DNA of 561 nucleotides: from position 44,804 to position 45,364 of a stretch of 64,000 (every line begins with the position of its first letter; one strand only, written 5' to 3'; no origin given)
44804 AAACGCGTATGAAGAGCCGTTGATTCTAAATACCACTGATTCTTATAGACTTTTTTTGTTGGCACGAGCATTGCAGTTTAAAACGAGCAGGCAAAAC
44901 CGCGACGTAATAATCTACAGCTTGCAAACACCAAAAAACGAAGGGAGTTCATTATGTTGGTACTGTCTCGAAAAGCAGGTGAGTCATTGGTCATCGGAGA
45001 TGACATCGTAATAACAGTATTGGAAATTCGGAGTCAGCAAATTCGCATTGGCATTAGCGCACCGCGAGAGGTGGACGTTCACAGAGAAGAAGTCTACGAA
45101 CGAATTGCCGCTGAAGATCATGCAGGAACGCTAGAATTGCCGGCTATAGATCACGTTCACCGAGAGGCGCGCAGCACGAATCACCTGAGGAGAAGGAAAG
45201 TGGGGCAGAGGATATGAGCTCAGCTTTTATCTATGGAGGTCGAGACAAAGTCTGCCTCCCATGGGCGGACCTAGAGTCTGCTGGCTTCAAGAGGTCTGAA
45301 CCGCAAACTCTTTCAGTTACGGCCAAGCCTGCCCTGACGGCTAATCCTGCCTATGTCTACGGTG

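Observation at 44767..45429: Sigma-54 promoter driving an extra, long-tailed CsrA paralog that is translationally coupled to a 71-aa two-repeat protein (candidate new CsrA-partner module)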

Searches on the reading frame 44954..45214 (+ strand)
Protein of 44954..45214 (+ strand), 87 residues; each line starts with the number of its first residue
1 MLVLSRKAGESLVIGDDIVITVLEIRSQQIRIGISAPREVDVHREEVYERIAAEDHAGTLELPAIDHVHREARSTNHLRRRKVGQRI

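Call 3: search_protein_families(library=pfam, proteins=[window:44954-45214:+], max_evalue=1)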
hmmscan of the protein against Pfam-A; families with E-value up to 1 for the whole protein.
window:44954-45214:+ (87 aa): 1 family
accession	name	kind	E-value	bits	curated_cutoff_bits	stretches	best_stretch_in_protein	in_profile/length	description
PF02599.21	CsrA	-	2.2e-26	92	27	1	1-52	1-52/53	Global regulator protein family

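Call 4: search_protein_families(library=ncbifam, proteins=[window:44954-45214:+], max_evalue=1)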
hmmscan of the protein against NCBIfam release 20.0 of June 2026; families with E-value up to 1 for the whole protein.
window:44954-45214:+ (87 aa): 4 families
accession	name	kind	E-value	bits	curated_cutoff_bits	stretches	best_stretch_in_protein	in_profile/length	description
NF002469.0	PRK01712.1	equivalog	1.7e-27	95.2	73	1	1-56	1-56/65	carbon storage regulator CsrA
TIGR00202.1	csrA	equivalog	4.5e-25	87.6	70.1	1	1-57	1-57/69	carbon storage regulator CsrA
NF001844.0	PRK00568.1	equivalog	1.3e-12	47.6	106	1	1-56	1-56/76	carbon storage regulator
TIGR00739.1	yajC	equivalog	0.11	12.6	44.2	1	7-51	39-83/84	preprotein translocase subunit YajC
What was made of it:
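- On CsrA/RsmA family (PF02599): TIGR00202 87.6 bits against 70.1 (calls 3, 4).
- Checked: The 87-aa product hits Pfam CsrA at E=2e-26 over residues 1-52, and NCBIfam CsrA at 95 bits (calls 3, 4).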

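Call 53: find_homologous_proteins(query=window:44954-45214:+, max_evalue=1e-10)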
Query window:44954-45214:+ (87 aa): 228 proteins with E <= 1e-10 among 483 candidates; the best 120 are listed.
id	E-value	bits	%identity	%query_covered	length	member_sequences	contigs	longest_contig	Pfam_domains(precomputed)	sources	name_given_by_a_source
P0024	9.9e-47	174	100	100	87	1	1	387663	PF02599.22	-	-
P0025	7.8e-36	139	78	100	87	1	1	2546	PF02599.22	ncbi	-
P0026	1.1e-32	129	72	100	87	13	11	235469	PF02599.22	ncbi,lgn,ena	-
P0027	3.0e-32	128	74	100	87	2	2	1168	PF02599.22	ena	-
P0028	1.8e-29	119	74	100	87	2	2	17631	PF02599.22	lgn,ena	-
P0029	4.3e-26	108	67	100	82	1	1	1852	PF02599.22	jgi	jgi:carbon storage regulator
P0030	7.1e-25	104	66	94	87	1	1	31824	PF02599.22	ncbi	ncbi:MAG: carbon storage regulator CsrA [Halioglobus sp.]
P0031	5.6e-24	101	62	100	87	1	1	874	PF02599.22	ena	-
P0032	5.9e-17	79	75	55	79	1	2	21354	PF02599.22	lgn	-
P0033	9.2e-17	78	59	74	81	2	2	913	PF02599.22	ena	-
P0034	2.2e-16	77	66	67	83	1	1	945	PF02599.22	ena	-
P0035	5.6e-16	76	64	71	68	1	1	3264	PF02599.22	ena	-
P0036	1.6e-15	74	73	59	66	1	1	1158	PF02599.22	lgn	-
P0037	2.1e-15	74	60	69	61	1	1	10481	PF02599.22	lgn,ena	-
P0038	3.5e-15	73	54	80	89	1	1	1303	PF02599.22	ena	-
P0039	5.7e-15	73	68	66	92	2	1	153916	PF02599.22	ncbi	-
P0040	9.6e-15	72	69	62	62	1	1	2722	PF02599.22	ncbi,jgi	jgi:carbon storage regulator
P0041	1.4e-14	71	71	59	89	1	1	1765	PF02599.22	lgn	-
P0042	1.5e-14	71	59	80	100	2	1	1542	PF02599.22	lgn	-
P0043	1.8e-14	71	60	78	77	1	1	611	PF02599.22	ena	-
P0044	1.9e-14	71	67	62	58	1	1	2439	PF02599.22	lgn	-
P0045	2.6e-14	71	71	59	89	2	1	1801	PF02599.22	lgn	-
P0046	2.8e-14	71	66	64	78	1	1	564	PF02599.22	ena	-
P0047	2.9e-14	70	72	62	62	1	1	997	PF02599.22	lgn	-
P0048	2.9e-14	70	65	66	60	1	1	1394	PF02599.22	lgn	-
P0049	3.3e-14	70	66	67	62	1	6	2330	PF02599.22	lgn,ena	-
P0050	3.6e-14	70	60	78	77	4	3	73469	PF02599.22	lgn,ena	-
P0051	3.7e-14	70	66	67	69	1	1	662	PF02599.22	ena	-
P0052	4.0e-14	70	60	75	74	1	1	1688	PF02599.22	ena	-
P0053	4.7e-14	70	55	85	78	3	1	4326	PF02599.22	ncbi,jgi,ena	jgi:carbon storage regulator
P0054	5.3e-14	70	65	63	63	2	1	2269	PF02599.22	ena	-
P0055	5.5e-14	70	73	59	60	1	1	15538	PF02599.22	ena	-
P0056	5.9e-14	69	55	84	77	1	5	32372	PF02599.22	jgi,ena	jgi:carbon storage regulator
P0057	6.9e-14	69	71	59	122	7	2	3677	PF02599.22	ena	-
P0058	7.4e-14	69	61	68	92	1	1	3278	PF02599.22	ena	-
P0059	7.8e-14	69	69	59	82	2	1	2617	PF02599.22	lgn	-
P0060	8.1e-14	69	62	67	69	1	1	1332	PF02599.22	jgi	jgi:carbon storage regulator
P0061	8.5e-14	69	65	66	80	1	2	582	PF02599.22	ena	-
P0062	9.2e-14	69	63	64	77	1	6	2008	PF02599.22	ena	-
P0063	9.4e-14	69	71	59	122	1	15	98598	PF02599.22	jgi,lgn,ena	jgi:carbon storage regulator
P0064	9.5e-14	69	71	59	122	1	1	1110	PF02599.22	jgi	-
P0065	9.9e-14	69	66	64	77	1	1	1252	PF02599.22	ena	-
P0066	1.0e-13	69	71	59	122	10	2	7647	PF02599.22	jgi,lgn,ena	-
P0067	1.0e-13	69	71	59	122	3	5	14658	PF02599.22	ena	-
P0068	1.0e-13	69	71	59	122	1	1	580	PF02599.22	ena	-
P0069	1.1e-13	69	67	66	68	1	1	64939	PF02599.22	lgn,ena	-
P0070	1.1e-13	69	71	59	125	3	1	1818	PF02599.22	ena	-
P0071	1.1e-13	69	62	67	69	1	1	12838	PF02599.22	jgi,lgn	-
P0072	1.1e-13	69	66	64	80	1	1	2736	PF02599.22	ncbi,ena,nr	ncbi:MAG: carbon storage regulator CsrA [Pseudonocardia sp.]|nr:carbon storage regulator CsrA [Pseud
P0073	1.1e-13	69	71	59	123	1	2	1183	PF02599.22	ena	-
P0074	1.1e-13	69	73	59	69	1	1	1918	PF02599.22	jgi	jgi:carbon storage regulator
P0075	1.2e-13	68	73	55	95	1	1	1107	PF02599.22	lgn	-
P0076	1.3e-13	68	55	82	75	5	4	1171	PF02599.22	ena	-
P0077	1.3e-13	68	71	59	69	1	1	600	PF02599.22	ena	-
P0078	1.3e-13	68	71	59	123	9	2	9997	PF02599.22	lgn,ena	-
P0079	1.6e-13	68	70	62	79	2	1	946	PF02599.22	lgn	-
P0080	1.6e-13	68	71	59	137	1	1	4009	PF02599.22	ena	-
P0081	1.7e-13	68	56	74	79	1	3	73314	PF02599.22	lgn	-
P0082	1.7e-13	68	56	71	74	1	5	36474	PF02599.22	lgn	-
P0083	1.8e-13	68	71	59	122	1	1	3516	PF02599.22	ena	-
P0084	1.9e-13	68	58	75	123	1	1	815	PF02599.22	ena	-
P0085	1.9e-13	68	71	59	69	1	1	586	PF02599.22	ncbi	-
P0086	1.9e-13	68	73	55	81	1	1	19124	PF02599.22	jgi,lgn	jgi:carbon storage regulator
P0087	1.9e-13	68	59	71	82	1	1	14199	PF02599.22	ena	-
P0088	2.0e-13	68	66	64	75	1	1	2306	PF02599.22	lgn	-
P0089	2.1e-13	68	67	56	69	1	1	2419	PF02599.22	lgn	-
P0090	2.1e-13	68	63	66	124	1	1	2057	PF02599.22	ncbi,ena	-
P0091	2.1e-13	68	69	59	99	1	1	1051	PF02599.22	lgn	-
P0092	2.6e-13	67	56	71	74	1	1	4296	PF02599.22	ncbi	-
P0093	2.8e-13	67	69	59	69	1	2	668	PF02599.22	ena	-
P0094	2.8e-13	67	61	64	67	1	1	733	PF02599.22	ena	-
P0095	3.2e-13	67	60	67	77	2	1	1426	PF02599.22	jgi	jgi:carbon storage regulator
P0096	3.4e-13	67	57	74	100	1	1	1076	PF02599.22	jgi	jgi:carbon storage regulator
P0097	3.6e-13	67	54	75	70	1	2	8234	PF02599.22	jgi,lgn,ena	jgi:carbon storage regulator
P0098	3.8e-13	67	63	64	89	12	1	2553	PF02599.22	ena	-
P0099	4.0e-13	67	48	97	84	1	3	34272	PF02599.22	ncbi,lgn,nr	ncbi:MAG TPA: carbon storage regulator CsrA [Nocardioidaceae bacterium]|nr:carbon storage regulator 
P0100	4.0e-13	67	69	59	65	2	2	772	PF02599.22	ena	-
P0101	4.3e-13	67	61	64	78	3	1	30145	PF02599.22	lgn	-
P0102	4.4e-13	67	64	63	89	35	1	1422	PF02599.22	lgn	-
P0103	4.5e-13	67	61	64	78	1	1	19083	PF02599.22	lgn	-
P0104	4.7e-13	67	70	61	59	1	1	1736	PF02599.22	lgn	-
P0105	4.9e-13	67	73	59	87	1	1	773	PF02599.22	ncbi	-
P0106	5.2e-13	66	62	67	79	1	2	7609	PF02599.22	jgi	-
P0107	5.7e-13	66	65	62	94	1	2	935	PF02599.22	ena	-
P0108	6.8e-13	66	59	68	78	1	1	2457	PF02599.22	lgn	-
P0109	6.9e-13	66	69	59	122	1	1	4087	PF02599.22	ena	-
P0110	7.3e-13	66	64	63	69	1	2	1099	PF02599.22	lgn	-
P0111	7.7e-13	66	67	59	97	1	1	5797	PF02599.22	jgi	jgi:carbon storage regulator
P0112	8.2e-13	66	58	71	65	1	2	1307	PF02599.22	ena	-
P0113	8.5e-13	66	69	59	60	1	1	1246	PF02599.22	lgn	-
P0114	8.5e-13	66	63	66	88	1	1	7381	PF02599.22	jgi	jgi:carbon storage regulator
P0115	8.6e-13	66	65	59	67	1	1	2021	PF02599.22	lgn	-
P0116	8.7e-13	66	69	59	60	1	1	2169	PF02599.22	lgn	-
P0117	8.9e-13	66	69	62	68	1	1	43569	PF02599.22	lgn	-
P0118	8.9e-13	66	52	91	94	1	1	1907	PF02599.22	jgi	jgi:carbon storage regulator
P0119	9.5e-13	66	61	64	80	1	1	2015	PF02599.22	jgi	jgi:carbon storage regulator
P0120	9.6e-13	66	61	64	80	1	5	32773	PF02599.22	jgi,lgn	jgi:carbon storage regulator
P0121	9.9e-13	66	63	66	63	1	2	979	PF02599.22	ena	-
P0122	1.0e-12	66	61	68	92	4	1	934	PF02599.22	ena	-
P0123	1.0e-12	66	69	56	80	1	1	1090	PF02599.22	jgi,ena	jgi:carbon storage regulator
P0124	1.1e-12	65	65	59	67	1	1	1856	PF02599.22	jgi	jgi:carbon storage regulator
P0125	1.1e-12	65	69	59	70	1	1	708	PF02599.22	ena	-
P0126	1.2e-12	65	64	67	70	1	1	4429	PF02599.22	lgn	-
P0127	1.2e-12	65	65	60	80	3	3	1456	PF02599.22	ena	-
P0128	1.2e-12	65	69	62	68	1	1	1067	PF02599.22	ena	-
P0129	1.2e-12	65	61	64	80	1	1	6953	PF02599.22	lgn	-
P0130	1.2e-12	65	61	64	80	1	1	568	PF02599.22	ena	-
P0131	1.2e-12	65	52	91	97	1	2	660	PF02599.22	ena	-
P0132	1.3e-12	65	56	71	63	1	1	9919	PF02599.22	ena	-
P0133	1.3e-12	65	65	59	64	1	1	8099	PF02599.22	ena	-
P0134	1.3e-12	65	58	67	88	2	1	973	PF02599.22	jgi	jgi:carbon storage regulator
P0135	1.3e-12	65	71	56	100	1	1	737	PF02599.22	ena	-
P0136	1.3e-12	65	59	68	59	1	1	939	PF02599.22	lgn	-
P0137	1.4e-12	65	55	71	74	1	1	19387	PF02599.22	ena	-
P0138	1.4e-12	65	69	56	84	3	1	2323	PF02599.22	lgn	-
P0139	1.4e-12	65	55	75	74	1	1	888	PF02599.22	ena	-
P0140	1.6e-12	65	56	74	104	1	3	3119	PF02599.22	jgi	jgi:carbon storage regulator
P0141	1.6e-12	65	56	74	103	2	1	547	PF02599.22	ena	-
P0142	1.6e-12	65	59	62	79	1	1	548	PF02599.22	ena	-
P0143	1.7e-12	65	61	64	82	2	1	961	PF02599.22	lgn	-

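Call 54: find_encoding_contigs(protein=P0026, flank=10000, max_places=4)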
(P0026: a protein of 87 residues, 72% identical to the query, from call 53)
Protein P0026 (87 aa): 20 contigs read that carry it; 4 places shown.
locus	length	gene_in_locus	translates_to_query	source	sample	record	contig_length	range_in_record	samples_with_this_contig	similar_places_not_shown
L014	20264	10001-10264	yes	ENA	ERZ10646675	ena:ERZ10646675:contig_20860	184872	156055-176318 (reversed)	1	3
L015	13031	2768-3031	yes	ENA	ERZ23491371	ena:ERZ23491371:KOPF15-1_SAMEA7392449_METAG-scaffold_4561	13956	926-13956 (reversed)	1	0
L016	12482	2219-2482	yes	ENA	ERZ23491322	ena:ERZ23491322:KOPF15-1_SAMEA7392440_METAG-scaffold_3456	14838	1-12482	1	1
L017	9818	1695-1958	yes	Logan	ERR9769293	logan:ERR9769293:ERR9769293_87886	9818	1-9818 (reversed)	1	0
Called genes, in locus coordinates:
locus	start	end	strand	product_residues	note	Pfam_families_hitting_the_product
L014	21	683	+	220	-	PF01135:PCMT, PF13489:Methyltransf_23 (weak), PF13847:Methyltransf_31, PF08241:Methyltransf_11 (weak), PF13649:Methyltransf_25 (weak)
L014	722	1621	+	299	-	PF04018:VCA0040-like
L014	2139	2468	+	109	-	PF01551:Peptidase_M23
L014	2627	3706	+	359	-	PF00140:Sigma70_r1_2, PF04542:Sigma70_r2, PF04539:Sigma70_r3, PF04545:Sigma70_r4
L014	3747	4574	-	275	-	PF00474:SSF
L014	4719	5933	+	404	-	PF02515:CoA_transf_3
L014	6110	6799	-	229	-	PF14499:DUF4437, PF12973:Cupin_7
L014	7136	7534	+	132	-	PF01527:HTH_Tnp_1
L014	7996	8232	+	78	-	-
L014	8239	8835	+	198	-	PF00857:Isochorismatase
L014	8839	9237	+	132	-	PF01494:FAD_binding_3, PF01266:DAO (faint), PF13450:NAD_binding_8 (weak)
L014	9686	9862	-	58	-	-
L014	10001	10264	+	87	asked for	PF02599:CsrA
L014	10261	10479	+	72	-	-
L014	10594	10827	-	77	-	PF12843:QSregVF_b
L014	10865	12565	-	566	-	PF04389:Peptidase_M28, PF01546:Peptidase_M20 (weak)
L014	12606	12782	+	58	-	-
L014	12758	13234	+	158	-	PF01936:NYN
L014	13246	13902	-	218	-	-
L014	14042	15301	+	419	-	PF13692:Glyco_trans_1_4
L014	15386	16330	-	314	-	PF03193:RsgA_GTPase (faint), PF01926:MMR_HSR1, PF02421:FeoB_N (weak)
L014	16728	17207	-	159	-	-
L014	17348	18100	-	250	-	-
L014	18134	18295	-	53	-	PF01679:Pmp3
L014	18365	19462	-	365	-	PF12625:Arabinose_bd, PF12833:HTH_18, PF00165:HTH_AraC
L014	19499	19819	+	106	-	PF00111:Fer2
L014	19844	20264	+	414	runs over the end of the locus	PF00067:p450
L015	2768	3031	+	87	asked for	PF02599:CsrA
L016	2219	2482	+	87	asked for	PF02599:CsrA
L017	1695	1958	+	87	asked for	PF02599:CsrA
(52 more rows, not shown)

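Call 56: find_encoding_contigs(protein=P0032, flank=5000, max_places=2)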
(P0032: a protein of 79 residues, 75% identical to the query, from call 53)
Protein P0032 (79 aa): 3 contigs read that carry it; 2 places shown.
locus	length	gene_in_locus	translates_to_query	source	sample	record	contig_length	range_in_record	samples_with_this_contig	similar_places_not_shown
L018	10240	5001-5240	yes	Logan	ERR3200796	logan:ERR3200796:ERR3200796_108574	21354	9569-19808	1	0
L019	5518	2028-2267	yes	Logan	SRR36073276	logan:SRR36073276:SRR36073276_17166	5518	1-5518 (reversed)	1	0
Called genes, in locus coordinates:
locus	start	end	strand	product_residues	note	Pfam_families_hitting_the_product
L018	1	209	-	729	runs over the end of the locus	PF13641:Glyco_tranf_2_3 (weak), PF00535:Glycos_transf_2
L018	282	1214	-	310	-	PF04542:Sigma70_r2, PF04539:Sigma70_r3 (faint), PF04545:Sigma70_r4, PF08281:Sigma70_r4_2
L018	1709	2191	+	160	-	PF05130:FlgN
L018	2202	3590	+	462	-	PF00460:Flg_bb_rod, PF22638:FlgK_D1, PF06429:Flg_bbr_C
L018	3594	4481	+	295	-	PF00669:Flagellin_N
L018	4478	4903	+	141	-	PF02623:FliW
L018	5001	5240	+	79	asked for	PF02599:CsrA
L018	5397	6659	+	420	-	PF00563:EAL (weak), PF08668:HDOD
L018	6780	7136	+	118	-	PF00460:Flg_bb_rod (weak)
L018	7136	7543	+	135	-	PF06429:Flg_bbr_C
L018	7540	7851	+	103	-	PF02049:FliE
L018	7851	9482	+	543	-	PF01514:YscJ_FliF, PF08345:YscJ_FliF_C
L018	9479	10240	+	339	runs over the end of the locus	PF03448:MgtE_N (faint), PF14842:FliG_N, PF14841:FliG_M, PF01706:FliG_C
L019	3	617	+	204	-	?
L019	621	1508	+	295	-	PF00669:Flagellin_N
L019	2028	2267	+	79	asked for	PF02599:CsrA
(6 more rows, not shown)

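Call 57: find_encoding_contigs(protein=P0039, flank=5000, max_places=2)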
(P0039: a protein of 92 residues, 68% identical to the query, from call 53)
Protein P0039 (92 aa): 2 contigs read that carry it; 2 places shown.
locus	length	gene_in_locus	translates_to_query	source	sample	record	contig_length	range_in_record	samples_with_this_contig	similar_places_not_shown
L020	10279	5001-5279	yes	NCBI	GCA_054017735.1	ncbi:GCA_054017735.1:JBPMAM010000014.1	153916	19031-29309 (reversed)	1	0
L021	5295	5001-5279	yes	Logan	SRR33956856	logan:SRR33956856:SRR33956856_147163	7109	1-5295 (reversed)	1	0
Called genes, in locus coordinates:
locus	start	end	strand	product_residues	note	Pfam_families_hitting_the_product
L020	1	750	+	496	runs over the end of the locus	PF01336:tRNA_anti-codon, PF00152:tRNA-synt_2, PF01409:tRNA-synt_2d (faint)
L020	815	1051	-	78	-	PF06289:FlbD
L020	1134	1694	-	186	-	-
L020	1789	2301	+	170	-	PF05130:FlgN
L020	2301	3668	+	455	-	PF00460:Flg_bb_rod, PF22638:FlgK_D1, PF06429:Flg_bbr_C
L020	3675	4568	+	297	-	PF00669:Flagellin_N, PF00700:Flagellin_C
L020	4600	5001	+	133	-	PF02623:FliW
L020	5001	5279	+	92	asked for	PF02599:CsrA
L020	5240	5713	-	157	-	PF05130:FlgN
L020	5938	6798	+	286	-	PF04542:Sigma70_r2 (weak), PF04539:Sigma70_r3, PF08281:Sigma70_r4_2 (weak), PF04545:Sigma70_r4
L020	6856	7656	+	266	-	PF08668:HDOD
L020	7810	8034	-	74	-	-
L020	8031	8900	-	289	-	-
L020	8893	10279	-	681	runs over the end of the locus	PF00771:FHIPEP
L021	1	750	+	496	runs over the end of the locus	PF01336:tRNA_anti-codon, PF00152:tRNA-synt_2, PF01409:tRNA-synt_2d (faint)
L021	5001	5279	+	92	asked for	PF02599:CsrA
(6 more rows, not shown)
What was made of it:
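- On FliW-CsrA module: True FliW-csrA loci look different (calls 56, 57).
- Closest known: FliW-CsrA partner-switch module. Same: The nearest CsrA hits outside the family are indeed FliW-linked (calls 56, 57).
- fliW and csrA are adjacent in the flagellar loci fetched here (calls 56, 57).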

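Call 58: search_solved_structures(query=window:44954-45214:+, max_evalue=0.001, show_alignments=3)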
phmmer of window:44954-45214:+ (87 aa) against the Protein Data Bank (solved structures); distinct sequences matched with E-value up to 0.001: 9.
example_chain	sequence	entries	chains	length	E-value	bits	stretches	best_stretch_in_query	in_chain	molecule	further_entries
2bti_A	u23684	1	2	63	1.8e-18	69.4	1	1-56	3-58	CARBON STORAGE REGULATOR HOMOLOG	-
1y00_A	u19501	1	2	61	2.2e-18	69.2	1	1-55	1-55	Carbon storage regulator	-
2jpp_A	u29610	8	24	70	2.9e-18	68.8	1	1-57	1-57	Translational repressor | Carbon storage regulator homolog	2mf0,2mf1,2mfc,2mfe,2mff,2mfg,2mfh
5z38_F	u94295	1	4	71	3.7e-18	68.4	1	1-55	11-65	wild type CsrA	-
7yr6_E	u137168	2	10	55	8.5e-18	67.3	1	1-54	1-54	Translational regulator CsrA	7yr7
1vpz_A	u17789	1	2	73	1.1e-17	66.9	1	1-54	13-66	Carbon storage regulator homolog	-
5dmb_D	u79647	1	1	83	9.5e-15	57.6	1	2-59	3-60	Carbon storage regulator homolog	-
5z38_E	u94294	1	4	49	1.4e-12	50.8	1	1-44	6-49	Truncated-CsrA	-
1t3o_A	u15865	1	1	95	4.4e-12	49.1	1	1-57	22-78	Carbon storage regulator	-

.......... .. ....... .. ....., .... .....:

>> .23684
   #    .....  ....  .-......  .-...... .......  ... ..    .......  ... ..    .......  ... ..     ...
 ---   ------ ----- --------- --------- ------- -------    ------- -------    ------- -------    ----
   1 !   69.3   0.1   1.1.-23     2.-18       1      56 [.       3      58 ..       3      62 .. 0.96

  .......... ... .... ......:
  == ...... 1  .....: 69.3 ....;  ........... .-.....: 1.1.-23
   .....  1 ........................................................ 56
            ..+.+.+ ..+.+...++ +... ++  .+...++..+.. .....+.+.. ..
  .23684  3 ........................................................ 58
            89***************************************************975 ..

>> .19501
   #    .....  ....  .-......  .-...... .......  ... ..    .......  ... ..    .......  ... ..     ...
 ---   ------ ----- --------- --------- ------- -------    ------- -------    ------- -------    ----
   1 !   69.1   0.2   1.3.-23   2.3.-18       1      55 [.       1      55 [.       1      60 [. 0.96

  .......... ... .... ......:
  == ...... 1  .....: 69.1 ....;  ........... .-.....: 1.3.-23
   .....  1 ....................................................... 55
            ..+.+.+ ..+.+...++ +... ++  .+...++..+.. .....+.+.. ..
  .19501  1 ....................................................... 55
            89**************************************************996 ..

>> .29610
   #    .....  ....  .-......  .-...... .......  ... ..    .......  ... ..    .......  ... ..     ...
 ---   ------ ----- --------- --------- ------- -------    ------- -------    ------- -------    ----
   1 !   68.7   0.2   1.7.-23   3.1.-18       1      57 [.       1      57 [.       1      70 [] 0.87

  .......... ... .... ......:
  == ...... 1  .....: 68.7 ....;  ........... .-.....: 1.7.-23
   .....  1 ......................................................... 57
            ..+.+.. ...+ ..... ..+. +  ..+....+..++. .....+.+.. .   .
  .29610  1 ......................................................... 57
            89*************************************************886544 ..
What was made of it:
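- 44954..45217 (+): csrA paralog, 87 aa. The CsrA core is residues 1-54 and the variable disordered tail is residues 55-87 (nt 45116-45214). Calls 3, 4 and 58: best matches in the PDB are gammaproteobacterial CsrA/RsmE at 69 bits.
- Closest known: FliW-CsrA partner-switch module. Different: The CsrA core scores closer to gammaproteobacterial CsrA/RsmE (69 bits) than to the FliW-type CsrA of PDB 5dmb (58 bits) (call 58).
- Closest known: CesT-CsrA. Same: This shows that gammaproteobacterial CsrA can be controlled by proteins (PDB 5z38 appears in call 58).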

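Call 60: search_protein_families(library=phrogs, proteins=[window:44954-45214:+], max_evalue=0.1)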
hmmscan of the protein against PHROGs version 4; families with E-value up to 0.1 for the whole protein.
window:44954-45214:+ (87 aa): 4 families
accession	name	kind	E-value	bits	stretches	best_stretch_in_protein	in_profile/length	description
phrog_9500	-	transcription regulation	8.5e-25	87.6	1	1-57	1-57/65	CsrA-like regulator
phrog_5527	-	transcription regulation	3.2e-21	76.7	1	1-75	1-75/123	transcriptional regulator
phrog_31572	-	unknown function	7.3e-13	49.5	1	1-54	1-54/105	-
phrog_8397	-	transcription regulation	0.00072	20.5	1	7-59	8-59/64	CsrA-like regulator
